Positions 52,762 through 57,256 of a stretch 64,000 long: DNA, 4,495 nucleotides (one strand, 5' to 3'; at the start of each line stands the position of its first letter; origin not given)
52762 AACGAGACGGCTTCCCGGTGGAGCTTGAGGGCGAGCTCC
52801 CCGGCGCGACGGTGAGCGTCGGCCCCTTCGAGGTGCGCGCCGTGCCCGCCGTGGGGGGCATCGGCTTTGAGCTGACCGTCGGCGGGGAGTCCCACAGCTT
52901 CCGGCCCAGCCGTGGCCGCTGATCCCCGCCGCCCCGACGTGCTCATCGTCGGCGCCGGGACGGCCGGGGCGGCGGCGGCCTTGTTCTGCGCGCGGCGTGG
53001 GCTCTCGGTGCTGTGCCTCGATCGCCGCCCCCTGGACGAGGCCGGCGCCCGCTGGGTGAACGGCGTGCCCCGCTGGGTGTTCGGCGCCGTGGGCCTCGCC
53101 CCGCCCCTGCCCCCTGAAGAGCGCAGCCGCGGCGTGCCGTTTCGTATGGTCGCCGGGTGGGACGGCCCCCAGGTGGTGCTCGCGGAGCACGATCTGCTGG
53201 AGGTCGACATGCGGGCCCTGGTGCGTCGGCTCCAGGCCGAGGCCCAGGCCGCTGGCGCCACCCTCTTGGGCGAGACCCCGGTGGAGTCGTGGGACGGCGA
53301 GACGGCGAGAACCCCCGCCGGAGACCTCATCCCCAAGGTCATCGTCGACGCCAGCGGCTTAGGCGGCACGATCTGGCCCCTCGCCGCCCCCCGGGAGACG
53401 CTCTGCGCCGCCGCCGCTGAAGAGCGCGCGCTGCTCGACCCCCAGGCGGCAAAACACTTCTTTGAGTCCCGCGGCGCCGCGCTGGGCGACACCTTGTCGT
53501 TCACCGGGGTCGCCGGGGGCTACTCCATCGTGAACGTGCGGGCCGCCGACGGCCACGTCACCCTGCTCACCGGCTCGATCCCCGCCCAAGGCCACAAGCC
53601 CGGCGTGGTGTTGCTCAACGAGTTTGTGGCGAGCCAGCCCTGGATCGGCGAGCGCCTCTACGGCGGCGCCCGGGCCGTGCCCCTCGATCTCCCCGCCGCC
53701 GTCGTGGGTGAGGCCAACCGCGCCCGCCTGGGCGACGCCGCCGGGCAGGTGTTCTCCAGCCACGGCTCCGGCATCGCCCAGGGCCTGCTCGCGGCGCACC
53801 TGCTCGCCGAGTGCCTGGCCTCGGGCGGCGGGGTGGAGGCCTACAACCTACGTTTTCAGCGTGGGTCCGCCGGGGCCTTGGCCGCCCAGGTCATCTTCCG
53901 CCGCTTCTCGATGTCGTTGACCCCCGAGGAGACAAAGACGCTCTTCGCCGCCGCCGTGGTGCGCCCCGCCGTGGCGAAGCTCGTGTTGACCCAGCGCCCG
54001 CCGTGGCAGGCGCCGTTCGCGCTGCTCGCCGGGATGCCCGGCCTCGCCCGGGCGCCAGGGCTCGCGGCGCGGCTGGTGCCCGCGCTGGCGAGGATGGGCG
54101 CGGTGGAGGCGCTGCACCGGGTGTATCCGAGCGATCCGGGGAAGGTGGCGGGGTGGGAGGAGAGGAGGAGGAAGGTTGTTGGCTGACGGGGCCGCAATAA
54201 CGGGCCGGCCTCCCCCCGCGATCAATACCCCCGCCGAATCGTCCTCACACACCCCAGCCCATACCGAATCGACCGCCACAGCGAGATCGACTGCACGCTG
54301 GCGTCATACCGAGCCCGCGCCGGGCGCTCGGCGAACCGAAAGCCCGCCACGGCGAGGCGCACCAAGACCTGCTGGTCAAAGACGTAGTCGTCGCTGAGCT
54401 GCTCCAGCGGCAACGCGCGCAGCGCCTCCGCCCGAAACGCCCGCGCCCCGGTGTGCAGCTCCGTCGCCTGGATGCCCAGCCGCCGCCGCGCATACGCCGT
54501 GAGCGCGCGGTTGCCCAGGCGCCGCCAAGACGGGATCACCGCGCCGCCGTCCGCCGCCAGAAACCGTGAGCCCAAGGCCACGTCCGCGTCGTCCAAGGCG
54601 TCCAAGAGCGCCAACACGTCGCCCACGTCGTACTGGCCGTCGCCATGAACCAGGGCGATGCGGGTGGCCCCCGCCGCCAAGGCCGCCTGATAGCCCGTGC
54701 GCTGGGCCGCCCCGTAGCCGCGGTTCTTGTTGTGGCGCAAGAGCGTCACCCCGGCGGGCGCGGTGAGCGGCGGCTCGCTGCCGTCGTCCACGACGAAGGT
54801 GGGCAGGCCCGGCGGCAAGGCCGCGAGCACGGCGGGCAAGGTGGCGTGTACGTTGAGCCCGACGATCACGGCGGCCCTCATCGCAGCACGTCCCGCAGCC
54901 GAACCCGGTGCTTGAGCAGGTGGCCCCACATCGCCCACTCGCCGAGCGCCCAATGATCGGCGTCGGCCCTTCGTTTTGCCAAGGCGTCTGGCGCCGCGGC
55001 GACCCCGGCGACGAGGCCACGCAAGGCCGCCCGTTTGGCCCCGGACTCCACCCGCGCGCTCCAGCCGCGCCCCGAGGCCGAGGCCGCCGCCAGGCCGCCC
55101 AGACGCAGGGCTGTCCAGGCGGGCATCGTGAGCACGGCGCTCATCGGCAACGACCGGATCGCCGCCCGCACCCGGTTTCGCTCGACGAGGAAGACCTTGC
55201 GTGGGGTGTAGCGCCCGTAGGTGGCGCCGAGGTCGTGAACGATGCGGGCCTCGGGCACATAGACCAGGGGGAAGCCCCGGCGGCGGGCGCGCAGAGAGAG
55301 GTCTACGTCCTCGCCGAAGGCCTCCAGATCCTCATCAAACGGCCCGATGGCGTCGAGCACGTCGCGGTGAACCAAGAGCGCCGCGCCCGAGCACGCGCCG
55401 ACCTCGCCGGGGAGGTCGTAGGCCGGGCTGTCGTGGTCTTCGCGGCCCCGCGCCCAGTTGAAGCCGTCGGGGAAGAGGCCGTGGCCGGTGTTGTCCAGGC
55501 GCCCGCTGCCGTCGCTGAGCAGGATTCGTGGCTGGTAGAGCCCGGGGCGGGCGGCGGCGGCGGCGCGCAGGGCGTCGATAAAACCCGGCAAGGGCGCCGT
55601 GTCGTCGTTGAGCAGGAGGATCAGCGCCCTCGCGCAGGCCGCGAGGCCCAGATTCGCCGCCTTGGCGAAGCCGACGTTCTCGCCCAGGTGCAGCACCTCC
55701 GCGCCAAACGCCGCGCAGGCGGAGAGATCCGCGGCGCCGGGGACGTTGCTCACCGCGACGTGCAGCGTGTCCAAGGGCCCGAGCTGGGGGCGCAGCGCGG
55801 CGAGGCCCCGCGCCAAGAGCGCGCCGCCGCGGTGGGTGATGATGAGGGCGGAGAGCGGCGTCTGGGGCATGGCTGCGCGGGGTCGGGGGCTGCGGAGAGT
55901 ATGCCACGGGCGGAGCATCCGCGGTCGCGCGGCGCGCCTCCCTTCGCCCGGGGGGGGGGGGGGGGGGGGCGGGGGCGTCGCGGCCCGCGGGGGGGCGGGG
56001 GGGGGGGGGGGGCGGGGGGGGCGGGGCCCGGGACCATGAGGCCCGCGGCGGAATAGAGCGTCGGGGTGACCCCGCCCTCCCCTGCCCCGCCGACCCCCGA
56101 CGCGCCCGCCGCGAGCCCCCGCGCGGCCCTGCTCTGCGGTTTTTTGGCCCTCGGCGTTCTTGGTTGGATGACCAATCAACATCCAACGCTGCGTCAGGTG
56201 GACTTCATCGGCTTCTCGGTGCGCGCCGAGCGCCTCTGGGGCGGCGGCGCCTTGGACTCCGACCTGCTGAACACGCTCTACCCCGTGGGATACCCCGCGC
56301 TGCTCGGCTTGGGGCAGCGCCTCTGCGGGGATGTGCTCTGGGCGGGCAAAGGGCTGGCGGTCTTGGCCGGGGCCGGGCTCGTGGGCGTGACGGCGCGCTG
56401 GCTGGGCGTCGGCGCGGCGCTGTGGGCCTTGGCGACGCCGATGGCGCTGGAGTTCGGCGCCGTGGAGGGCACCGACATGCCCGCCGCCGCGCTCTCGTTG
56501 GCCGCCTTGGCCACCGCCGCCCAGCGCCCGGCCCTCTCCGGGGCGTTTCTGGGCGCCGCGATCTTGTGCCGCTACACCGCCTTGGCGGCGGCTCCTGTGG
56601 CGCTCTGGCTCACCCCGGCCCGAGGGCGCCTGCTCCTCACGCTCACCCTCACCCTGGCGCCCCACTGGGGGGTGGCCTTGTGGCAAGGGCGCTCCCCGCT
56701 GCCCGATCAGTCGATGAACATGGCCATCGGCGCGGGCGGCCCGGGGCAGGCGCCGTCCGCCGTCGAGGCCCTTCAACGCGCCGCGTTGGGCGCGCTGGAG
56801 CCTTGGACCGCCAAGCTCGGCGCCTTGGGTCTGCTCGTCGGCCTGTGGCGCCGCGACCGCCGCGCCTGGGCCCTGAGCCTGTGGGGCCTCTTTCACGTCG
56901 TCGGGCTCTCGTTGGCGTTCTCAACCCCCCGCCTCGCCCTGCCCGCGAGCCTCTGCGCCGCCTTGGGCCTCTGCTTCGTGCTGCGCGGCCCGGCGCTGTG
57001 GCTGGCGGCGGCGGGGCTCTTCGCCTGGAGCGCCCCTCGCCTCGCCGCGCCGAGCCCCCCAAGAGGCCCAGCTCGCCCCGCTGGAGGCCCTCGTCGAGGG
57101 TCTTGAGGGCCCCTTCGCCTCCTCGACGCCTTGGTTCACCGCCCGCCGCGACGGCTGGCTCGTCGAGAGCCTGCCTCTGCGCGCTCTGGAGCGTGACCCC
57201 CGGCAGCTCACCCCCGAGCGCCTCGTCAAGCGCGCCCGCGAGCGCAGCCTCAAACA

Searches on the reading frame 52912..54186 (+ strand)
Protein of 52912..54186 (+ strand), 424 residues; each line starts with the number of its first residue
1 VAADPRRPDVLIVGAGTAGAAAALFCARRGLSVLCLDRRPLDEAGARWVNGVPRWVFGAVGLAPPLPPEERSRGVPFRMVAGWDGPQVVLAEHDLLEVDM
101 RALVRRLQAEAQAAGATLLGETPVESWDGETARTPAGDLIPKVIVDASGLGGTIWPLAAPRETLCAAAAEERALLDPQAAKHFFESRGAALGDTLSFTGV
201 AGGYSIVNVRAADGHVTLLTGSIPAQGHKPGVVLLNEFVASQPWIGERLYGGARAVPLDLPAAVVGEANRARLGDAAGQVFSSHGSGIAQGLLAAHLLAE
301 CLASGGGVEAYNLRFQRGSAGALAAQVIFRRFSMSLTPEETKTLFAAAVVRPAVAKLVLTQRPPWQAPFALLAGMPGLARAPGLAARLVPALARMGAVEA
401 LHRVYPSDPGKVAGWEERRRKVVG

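Call 5: search_protein_families(library=pfam, proteins=[window:52912-54186:+], max_evalue=0.01)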
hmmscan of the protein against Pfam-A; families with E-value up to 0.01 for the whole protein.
window:52912-54186:+ (424 aa): 11 families
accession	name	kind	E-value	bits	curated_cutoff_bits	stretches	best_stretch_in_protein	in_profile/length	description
PF01266.30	DAO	-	1.2e-11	45.2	27.9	2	9-51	1-43/353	FAD dependent oxidoreductase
PF00890.30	FAD_binding_2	-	4.4e-06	26.6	20.4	1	9-39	1-31/414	FAD binding domain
PF12831.13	FAD_oxidored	-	7.1e-06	26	27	1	9-40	1-32/416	FAD dependent oxidoreductase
PF01494.25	FAD_binding_3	-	2.5e-05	24.1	22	1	9-40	3-34/349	FAD binding domain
PF13450.12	NAD_binding_8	-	2.7e-05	24.8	21.9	1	12-40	1-29/68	NAD(P)-binding Rossmann-like domain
PF07992.20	Pyr_redox_2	-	0.00022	21.2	26.1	1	9-42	2-31/291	Pyridine nucleotide-disulphide oxidoreductase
PF01134.28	GIDA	-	0.00066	19.3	22.1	1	9-36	1-28/391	Glucose inhibited division protein A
PF01946.23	Thi4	-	0.002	17.8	26.2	1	8-51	18-61/235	Thi4 family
PF03486.20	HI0933_like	-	0.0051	16.7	50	0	9-39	2-32/244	HI0933-like protein Rossmann domain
PF05834.18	Lycopene_cycl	-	0.0069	15.9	23.4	0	9-40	1-34/380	Lycopene cyclase protein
PF01262.27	AlaDh_PNT_C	-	0.0091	15.9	23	0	9-40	30-61/214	Alanine dehydrogenase/PNT, C-terminal domain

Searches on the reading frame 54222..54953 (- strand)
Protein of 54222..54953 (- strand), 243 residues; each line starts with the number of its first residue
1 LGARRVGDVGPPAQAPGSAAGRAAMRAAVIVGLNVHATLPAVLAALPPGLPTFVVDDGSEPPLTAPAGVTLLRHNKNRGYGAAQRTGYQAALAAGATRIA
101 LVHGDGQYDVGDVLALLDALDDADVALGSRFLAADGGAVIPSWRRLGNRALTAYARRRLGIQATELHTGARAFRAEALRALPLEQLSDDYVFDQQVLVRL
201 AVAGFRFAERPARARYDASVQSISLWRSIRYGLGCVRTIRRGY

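Call 5: search_protein_families(library=pfam, proteins=[window:54222-54953:-], max_evalue=0.01)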
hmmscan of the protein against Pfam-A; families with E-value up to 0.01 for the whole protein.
window:54222-54953:- (243 aa): 1 family
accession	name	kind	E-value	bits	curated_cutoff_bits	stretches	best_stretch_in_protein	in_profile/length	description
PF00535.33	Glycos_transf_2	-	2.1e-08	34.7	23.3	1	41-179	19-165/168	Glycosyl transferase family 2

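Call 56: search_protein_families(library=ncbifam, proteins=[window:54222-54953:-], max_evalue=1)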
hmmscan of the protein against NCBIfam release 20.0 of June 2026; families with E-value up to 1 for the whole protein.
window:54222-54953:- (243 aa): 5 families
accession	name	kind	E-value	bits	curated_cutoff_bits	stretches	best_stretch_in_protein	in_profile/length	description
NF058614.1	PPMAGASynPpgS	equivalog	2.3e-14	53.4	370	1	53-216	30-198/226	polyprenyl-phospho-N-acetylgalactosaminyl synthase PpgS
NF041391.1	DPhHxTase_Halo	equivalog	2.4e-09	36.5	375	1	61-212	38-181/213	dolichyl-phosphate hexose transferase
TIGR04182.1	glyco_TIGR04182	equivalog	4.1e-08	33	325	1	74-185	54-163/293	S-layer glycoprotein N-glycosyltransferase AglJ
NF008204.0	PRK10964.1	equivalog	0.029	13.5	437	1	110-209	11-108/322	lipopolysaccharide heptosyltransferase RfaC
TIGR01556.1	rhamnosyltran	subfamily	0.19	10.9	200.55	1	65-115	43-92/281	rhamnosyltransferase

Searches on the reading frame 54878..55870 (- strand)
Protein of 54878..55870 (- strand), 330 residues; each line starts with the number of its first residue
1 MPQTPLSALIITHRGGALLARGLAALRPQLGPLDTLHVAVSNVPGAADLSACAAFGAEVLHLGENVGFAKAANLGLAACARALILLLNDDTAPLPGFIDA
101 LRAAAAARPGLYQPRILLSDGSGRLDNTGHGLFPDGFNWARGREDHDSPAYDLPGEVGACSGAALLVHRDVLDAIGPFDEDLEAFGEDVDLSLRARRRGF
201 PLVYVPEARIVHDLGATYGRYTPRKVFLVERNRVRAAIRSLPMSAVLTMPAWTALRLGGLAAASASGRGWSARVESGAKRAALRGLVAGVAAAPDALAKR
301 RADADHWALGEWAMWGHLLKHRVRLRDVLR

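Call 5: search_protein_families(library=pfam, proteins=[window:54878-55870:-], max_evalue=0.01)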
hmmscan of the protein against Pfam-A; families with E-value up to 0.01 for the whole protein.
window:54878-55870:- (330 aa): 3 families
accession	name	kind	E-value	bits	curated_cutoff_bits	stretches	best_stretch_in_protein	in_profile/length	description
PF13641.12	Glyco_tranf_2_3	-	9.1e-12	45.9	27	1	36-235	34-226/230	Glycosyltransferase like family 2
PF13632.12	Glyco_trans_2_3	-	9.6e-09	35.8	27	1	84-212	2-122/198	Glycosyl transferase family group 2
PF00535.33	Glycos_transf_2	-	5.8e-07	30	23.3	1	7-172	1-164/168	Glycosyl transferase family 2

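Call 9: find_encoding_contigs(protein=window:54878-55870:-, flank=6000, max_places=6)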
Protein window:54878-55870:- (330 aa): no gene with exactly this product is on record in the collection.
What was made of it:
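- Tried and rejected: An exact-product look-up of the window's GT2 protein found nothing (call 9).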

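Call 11: find_related_loci(query=window:54878-55870:-, collection=genome_contigs, flank=10000)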
Query window:54878-55870:- (330 aa) in genome_contigs; peptide patterns used: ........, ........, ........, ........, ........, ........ (x = any residue, [..] = any of these).
272 stretches matched a pattern; 27 encode a relative of the query (tblastn E <= 1e-3); 27 distinct loci.
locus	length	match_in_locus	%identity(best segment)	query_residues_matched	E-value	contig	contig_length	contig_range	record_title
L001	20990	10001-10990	96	1-330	0e+0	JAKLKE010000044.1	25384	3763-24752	MAG: Myxococcota bacterium isolate MAG.430 MAG.430-NODE_44_length_25384_cov_3.910222, whole genome shotgun sequence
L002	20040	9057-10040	94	3-330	0e+0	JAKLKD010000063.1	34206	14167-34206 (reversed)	MAG: Myxococcota bacterium isolate MAG.235 MAG.235-scaffold_1305, whole genome shotgun sequence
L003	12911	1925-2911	72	1-330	1e-145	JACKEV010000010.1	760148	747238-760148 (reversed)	MAG: Alphaproteobacteria bacterium isolate HK-STAS-MYXO-43 HK-STAS-MYXO-43_10, whole genome shotgun sequence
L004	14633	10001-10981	68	2-330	6e-132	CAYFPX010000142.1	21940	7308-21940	MAG TPA_asm: uncultured Enterobacterales bacterium isolate ERP019367_co1_21 genome assembly, contig: NODE_2079_length_21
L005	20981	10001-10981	68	2-330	6e-132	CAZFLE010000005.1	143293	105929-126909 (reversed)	MAG TPA_asm: uncultured Enterobacterales bacterium isolate binchicken_co46_73 genome assembly, contig: NODE_135_length_1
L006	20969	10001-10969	65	6-330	3e-130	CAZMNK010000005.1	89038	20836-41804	MAG TPA_asm: uncultured Enterobacterales bacterium isolate SRP308112_co1_330 genome assembly, contig: NODE_164_length_89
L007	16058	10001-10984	65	2-330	1e-121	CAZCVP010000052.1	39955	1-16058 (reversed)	MAG TPA_asm: uncultured Enterobacterales bacterium isolate SRP077602_co7_381 genome assembly, contig: NODE_4644_length_3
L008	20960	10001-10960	61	6-330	4e-121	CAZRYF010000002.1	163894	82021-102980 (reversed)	MAG TPA_asm: uncultured Enterobacterales bacterium isolate SRP200020_co5_396 genome assembly, contig: NODE_99_length_163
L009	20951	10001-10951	63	6-330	3e-121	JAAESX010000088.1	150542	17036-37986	MAG: Proteobacteria bacterium isolate Ust_23 UstG_CONTIG948874, whole genome shotgun sequence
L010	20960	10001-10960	60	6-330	4e-119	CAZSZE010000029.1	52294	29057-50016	MAG TPA_asm: uncultured Enterobacterales bacterium isolate SRP308112_co1_361 genome assembly, contig: NODE_613_length_52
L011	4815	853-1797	57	4-321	2e-112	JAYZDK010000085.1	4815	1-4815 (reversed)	MAG: Myxococcota bacterium isolate XB_MAG1251 DB_MAG1251_0085, whole genome shotgun sequence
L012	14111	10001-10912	59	6-321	7e-97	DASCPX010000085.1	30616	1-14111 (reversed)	MAG TPA_asm: Myxococcota bacterium isolate Fu_MAG_56 c_000000761917, whole genome shotgun sequence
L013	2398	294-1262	58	1-328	3e-97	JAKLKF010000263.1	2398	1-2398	MAG: Myxococcota bacterium isolate MAG.533 MAG.533-NODE_263_length_2398_cov_5.672986, whole genome shotgun sequence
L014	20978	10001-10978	52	2-329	4e-86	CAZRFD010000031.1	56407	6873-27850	MAG TPA_asm: uncultured Enterobacterales bacterium isolate SRP216583_co1_147 genome assembly, contig: NODE_268_length_56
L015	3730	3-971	51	10-328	2e-77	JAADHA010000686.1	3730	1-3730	MAG: Oligoflexia bacterium isolate M_MetaBat.154 contig-127_41711, whole genome shotgun sequence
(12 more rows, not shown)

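Call 56: search_protein_families(library=ncbifam, proteins=[window:54878-55870:-], max_evalue=1)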
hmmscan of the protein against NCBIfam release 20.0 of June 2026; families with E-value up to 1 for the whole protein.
window:54878-55870:- (330 aa): 10 families
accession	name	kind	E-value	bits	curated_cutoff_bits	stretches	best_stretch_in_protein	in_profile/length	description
TIGR03965.1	mycofact_glyco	equivalog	8.4e-22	77.7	280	1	18-304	88-361/467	mycofactocin biosynthesis glycosyltransferase MftF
NF041875.1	EPS_EpsD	equivalog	2.7e-08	33.6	370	2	167-214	162-208/325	exopolysaccharide biosynthesis glycosyltransferase EpsD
TIGR01556.1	rhamnosyltran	subfamily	2e-07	30.5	200.55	1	58-217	48-205/281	rhamnosyltransferase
TIGR04283.1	glyco_like_mftF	equivalog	0.0019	17.9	182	1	164-206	140-179/221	TIGR04283 family arsenosugar biosynthesis glycosyltransferase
TIGR03937.1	PgaC_IcaA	equivalog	0.0019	17.2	422.3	1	153-209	193-247/407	poly-beta-1,6-N-acetyl-D-glucosamine synthase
NF038299.1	EPS_HpsN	equivalog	0.014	14.4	425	1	162-215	167-222/317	hormogonium polysaccharide biosynthesis glycosyltransferase HpsN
TIGR03472.1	HpnI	equivalog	0.018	13.9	310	1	159-207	199-246/373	bacteriohopanetetrol glucosamine biosynthesis glycosyltransferase HpnI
NF001369.0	PRK00278.1-1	equivalog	0.032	13.3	329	1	30-66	209-244/271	indole-3-glycerol phosphate synthase TrpC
TIGR03030.1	CelA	equivalog_domain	0.1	10.6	699.1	1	162-211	309-356/714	UDP-forming cellulose synthase catalytic subunit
NF045692.1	OglycostaseCruG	equivalog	0.13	11.2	600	1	161-211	204-254/386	2'-O-glycosyltransferase CruG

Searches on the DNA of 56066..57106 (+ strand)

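Call 43: search_rna_families(sources=[L031, L035], threshold=evalue, max_evalue=1)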
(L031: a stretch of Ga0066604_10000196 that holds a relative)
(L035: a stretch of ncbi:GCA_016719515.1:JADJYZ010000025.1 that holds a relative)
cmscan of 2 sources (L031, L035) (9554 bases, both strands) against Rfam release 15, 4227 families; matches with E-value up to 1: 0.
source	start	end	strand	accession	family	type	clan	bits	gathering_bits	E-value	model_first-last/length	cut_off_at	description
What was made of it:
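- Closest known: Correia-type or IS630/Tc1-mariner-derived MITEs. Different: There is no sequence similarity to any Rfam family (call 43).
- Tried and rejected: Rfam search of L031 and L035 gave no match for the hairpin element (call 43).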
